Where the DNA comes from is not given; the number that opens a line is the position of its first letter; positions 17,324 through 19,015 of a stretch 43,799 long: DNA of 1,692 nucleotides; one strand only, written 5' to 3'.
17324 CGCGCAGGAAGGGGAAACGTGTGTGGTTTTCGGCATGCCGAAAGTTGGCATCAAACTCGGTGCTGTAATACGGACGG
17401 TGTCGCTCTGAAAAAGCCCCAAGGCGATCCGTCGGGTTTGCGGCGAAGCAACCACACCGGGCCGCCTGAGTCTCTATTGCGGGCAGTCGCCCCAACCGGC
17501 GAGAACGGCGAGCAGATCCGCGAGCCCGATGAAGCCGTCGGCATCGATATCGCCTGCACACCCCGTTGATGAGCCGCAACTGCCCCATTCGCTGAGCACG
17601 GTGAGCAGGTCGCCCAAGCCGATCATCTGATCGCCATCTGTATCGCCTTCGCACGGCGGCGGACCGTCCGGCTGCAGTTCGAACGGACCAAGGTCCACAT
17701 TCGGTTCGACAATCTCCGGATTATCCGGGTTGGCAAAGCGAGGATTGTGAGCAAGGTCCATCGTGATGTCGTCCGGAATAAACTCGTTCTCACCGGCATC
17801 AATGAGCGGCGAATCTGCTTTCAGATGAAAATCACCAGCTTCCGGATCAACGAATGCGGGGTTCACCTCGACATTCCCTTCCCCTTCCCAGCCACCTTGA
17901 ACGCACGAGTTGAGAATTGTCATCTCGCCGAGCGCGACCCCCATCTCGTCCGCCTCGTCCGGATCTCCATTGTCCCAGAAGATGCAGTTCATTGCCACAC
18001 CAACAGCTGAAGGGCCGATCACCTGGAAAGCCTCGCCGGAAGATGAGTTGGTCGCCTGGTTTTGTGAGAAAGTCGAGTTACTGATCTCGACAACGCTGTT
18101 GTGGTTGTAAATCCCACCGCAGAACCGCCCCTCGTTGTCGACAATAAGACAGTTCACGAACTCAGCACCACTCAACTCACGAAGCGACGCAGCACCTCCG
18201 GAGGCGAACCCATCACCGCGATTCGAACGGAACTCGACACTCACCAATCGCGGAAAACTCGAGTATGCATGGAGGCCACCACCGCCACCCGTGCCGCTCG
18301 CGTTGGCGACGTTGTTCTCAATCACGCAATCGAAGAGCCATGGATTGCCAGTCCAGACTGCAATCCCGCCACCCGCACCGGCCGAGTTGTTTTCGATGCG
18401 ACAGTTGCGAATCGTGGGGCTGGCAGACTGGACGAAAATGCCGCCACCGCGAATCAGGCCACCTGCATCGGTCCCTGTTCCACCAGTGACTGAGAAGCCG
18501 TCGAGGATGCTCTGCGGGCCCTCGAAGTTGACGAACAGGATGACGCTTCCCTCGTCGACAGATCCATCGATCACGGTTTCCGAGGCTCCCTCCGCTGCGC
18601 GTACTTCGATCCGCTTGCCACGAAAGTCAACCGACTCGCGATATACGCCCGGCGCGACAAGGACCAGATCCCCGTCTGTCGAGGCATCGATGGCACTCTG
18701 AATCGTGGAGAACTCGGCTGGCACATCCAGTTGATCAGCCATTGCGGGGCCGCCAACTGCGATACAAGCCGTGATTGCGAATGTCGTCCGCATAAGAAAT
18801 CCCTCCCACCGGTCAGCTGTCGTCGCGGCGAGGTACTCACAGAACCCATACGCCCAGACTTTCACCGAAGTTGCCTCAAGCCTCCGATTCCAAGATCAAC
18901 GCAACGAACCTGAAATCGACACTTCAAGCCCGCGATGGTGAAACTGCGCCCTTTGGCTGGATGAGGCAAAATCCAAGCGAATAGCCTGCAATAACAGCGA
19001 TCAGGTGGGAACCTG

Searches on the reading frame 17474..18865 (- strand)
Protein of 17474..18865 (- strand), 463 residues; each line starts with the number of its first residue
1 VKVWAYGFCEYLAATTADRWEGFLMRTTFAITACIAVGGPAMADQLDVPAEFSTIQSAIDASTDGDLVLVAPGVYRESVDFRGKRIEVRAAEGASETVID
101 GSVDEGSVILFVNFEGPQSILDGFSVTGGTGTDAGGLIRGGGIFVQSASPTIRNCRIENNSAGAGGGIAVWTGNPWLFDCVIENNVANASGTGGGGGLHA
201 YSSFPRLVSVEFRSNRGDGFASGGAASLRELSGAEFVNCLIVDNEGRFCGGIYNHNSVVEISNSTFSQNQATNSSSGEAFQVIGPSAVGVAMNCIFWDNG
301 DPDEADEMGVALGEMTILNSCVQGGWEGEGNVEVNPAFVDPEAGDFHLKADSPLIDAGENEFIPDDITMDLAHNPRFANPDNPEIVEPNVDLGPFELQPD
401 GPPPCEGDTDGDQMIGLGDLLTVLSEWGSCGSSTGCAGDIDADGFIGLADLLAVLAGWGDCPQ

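Call 9: search_protein_families(library=pfam, proteins=[window:17474-18865:-], max_evalue=0.01)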
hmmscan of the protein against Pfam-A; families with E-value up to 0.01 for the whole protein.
window:17474-18865:- (463 aa): 3 families
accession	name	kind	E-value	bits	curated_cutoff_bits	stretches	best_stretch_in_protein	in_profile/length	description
PF13229.12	Beta_helix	-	6.8e-11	42.5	25.9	2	139-266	45-158/158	Right handed beta helix region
PF17161.10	DUF5123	-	0.00048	21.7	35.1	0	259-354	1-104/113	Domain of unknown function (DUF5123)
PF07602.17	DUF1565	-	0.00064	19.6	20.3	0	116-165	104-148/257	Protein of unknown function (DUF1565)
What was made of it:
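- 17474..18865 (-): Second beta-helix protein with a duplicated dockerin-like tail; last gene of the cluster. PF13229 E 7e-11 (call 9).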

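Call 45: search_protein_families(library=ncbifam, proteins=[window:17474-18865:-], max_evalue=0.01)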
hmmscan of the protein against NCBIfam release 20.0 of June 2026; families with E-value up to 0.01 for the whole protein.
window:17474-18865:- (463 aa): 2 families
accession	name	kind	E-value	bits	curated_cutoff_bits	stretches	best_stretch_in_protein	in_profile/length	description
TIGR04247.1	NosD_copper_fam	subfamily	4.7e-07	28.7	300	1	55-204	1-136/377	nitrous oxide reductase family maturation protein NosD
NF041518.1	choice_anch_Q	domain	0.0039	17.4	25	0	346-398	17-58/58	choice-of-anchor Q domain-containing protein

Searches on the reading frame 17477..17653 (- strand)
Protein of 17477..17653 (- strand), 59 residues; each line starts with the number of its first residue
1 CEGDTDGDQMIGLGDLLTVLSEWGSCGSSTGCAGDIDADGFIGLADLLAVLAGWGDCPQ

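Call 77: search_protein_families(library=pfam, proteins=[window:17477-17653:-], max_evalue=10)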
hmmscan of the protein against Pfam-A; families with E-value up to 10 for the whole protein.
seq(59 aa): 5 families
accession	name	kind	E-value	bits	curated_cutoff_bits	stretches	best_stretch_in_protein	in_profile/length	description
PF13405.12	EF-hand_6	-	0.0014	18.6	25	2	35-55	10-30/30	EF-hand domain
PF00036.39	EF-hand_1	-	0.0016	18.3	25.4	2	35-52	10-27/29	EF hand domain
PF00404.24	Dockerin_1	-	0.0066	17.1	22.9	1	3-50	2-52/57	Dockerin type I domain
PF13499.12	EF-hand_7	-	0.24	12.2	30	0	35-52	12-29/67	EF-hand domain pair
PF02412.23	TSP_3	-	0.99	9.6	25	0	1-9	12-20/36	Thrombospondin type 3 repeat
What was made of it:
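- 17474..18865 (-): Tail: Dockerin_1 at 17.1 bits, below the cut-off (call 77).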
